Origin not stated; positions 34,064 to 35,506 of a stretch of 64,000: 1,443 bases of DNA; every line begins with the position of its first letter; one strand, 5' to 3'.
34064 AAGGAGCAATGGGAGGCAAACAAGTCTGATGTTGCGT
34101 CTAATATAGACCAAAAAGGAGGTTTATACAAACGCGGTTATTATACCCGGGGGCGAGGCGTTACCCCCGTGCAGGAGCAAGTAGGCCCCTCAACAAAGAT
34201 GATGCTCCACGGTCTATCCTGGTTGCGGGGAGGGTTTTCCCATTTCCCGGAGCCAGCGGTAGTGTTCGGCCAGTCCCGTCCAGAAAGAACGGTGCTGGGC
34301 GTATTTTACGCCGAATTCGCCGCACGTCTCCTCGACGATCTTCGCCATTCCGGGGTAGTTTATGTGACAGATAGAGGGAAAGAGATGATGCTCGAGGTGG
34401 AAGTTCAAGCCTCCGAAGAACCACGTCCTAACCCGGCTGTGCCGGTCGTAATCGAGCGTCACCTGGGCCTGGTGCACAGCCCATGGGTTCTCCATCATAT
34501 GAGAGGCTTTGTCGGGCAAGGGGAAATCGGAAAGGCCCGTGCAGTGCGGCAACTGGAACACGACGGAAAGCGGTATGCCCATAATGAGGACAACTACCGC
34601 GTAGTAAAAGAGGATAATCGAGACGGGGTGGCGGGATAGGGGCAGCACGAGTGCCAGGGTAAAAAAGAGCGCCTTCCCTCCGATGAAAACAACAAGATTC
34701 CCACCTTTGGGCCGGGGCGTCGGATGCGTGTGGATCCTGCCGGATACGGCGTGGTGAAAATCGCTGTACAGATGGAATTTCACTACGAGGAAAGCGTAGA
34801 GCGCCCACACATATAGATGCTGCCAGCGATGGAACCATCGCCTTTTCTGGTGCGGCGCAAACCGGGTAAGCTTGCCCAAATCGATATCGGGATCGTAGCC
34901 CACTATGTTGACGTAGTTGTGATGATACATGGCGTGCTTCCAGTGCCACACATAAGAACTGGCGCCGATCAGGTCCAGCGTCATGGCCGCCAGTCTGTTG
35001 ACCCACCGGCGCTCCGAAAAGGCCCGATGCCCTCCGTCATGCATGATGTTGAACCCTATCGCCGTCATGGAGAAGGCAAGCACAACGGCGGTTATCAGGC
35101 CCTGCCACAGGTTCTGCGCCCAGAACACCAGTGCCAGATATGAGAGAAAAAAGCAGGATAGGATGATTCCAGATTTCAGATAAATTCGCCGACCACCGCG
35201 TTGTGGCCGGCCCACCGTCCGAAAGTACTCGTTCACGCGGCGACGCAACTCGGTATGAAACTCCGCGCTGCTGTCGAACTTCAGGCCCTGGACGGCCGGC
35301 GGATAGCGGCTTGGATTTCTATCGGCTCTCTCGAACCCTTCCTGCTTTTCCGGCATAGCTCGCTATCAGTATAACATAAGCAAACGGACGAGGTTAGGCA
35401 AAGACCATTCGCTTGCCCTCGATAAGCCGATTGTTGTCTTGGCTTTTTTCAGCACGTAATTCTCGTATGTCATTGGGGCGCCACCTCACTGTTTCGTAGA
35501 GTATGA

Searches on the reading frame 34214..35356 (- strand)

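Call 27: search_protein_families(library=pfam, proteins=[window:34214-35356:-], max_evalue=0.00001)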
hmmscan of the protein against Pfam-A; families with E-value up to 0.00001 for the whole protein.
window:34214-35356:- (380 aa): 1 family
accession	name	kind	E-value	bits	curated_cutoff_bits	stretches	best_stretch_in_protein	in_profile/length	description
PF00487.30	FA_desaturase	-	1.4e-30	107.3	29.7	1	83-354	2-251/253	Fatty acid desaturase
